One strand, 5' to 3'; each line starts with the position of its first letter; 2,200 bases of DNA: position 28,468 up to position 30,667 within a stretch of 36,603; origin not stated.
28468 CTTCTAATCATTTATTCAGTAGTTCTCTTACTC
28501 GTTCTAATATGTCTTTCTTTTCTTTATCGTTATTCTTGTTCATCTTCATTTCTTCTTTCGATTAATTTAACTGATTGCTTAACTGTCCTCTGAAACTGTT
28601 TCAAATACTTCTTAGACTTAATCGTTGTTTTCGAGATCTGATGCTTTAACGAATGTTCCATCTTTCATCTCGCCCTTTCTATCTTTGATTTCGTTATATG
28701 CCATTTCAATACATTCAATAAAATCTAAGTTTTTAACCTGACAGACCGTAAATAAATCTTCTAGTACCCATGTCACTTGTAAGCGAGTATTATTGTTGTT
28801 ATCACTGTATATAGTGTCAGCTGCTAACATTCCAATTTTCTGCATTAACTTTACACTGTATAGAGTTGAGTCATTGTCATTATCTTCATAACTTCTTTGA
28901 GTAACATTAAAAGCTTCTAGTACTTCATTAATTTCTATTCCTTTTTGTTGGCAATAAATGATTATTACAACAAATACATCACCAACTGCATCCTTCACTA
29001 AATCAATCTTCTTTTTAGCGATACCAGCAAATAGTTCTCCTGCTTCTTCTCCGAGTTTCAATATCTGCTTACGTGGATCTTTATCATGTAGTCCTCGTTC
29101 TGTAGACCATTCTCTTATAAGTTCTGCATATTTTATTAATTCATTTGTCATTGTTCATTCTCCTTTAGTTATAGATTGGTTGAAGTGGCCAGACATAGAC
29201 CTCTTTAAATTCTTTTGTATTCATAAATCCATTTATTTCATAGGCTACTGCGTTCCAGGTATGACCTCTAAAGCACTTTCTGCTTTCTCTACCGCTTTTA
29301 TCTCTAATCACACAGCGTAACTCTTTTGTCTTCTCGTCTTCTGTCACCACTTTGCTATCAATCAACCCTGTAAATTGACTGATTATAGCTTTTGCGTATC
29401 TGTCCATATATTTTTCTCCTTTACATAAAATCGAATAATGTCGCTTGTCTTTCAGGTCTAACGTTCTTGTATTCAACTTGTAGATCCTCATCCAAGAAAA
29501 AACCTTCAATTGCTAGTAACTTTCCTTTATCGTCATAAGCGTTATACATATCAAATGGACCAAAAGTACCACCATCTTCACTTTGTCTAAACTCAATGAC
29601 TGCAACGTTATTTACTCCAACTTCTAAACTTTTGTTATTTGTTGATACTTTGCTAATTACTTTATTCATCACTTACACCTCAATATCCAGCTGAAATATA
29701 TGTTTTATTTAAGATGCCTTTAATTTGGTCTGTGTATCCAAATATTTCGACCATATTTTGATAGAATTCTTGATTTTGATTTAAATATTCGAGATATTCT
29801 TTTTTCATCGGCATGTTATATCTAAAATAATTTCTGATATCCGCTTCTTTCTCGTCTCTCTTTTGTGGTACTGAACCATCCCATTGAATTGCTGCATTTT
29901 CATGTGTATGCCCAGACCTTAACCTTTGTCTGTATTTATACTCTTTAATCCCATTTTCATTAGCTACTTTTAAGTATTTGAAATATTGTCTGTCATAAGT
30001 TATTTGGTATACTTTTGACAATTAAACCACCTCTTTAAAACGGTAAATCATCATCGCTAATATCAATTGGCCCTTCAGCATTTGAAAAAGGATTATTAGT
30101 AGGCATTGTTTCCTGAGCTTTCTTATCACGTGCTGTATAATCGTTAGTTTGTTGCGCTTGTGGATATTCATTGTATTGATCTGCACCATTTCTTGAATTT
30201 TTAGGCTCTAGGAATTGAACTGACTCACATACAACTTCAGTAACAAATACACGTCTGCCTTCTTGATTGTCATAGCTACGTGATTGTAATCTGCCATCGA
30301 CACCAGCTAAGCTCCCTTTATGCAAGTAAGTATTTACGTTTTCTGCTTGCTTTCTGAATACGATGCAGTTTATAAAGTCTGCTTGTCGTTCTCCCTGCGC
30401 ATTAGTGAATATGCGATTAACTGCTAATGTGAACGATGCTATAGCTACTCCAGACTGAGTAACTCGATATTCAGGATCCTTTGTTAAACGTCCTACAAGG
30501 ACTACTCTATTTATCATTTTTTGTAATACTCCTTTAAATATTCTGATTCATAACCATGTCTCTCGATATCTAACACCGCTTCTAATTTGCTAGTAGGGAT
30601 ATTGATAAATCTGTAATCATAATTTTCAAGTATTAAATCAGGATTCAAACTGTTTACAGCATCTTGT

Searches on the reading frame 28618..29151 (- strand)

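Call 114: search_protein_families(library=phrogs, proteins=[window:28618-29151:-], max_evalue=0.00001)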
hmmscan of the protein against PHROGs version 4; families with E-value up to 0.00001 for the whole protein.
window:28618-29151:- (177 aa): 7 families
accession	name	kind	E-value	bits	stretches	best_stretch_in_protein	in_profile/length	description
phrog_1992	-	other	4.6e-50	171.9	1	6-176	93-256/293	MazG-like pyrophosphatase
phrog_715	-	other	1.8e-33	116.5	1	3-175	4-121/123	MazG-like pyrophosphatase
phrog_7855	-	other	2.6e-24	87.4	1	10-173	110-290/291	mazG nucleotide pyrophosphohydrolase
phrog_1994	-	DNA, RNA and nucleotide metabolism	3.9e-23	83.2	2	8-79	70-146/170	DNA binding protein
phrog_14652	-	DNA, RNA and nucleotide metabolism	8.7e-23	82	2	12-79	168-235/261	DNA binding protein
phrog_28554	-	other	4.8e-20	73.2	2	4-80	137-210/236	MazG-like pyrophosphatase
phrog_31057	-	unknown function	5.9e-09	36.6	1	3-176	130-307/309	-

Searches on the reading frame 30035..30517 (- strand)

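Call 114: search_protein_families(library=phrogs, proteins=[window:30035-30517:-], max_evalue=0.00001)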
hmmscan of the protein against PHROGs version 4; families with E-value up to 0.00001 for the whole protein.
window:30035-30517:- (160 aa): 5 families
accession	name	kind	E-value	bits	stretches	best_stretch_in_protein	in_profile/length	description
phrog_44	-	DNA, RNA and nucleotide metabolism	9e-65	220.1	1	1-160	86-228/271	single strand DNA binding protein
phrog_25370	-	unknown function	6.6e-17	62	1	1-48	1-48/48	-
phrog_27667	-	DNA, RNA and nucleotide metabolism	6.3e-12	46.6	1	72-107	3-38/61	single strand DNA binding protein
phrog_12631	-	DNA, RNA and nucleotide metabolism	1.6e-09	38.8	1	1-33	29-61/78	single strand DNA binding protein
phrog_26861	-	unknown function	1.2e-07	32.2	1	3-84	135-210/242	-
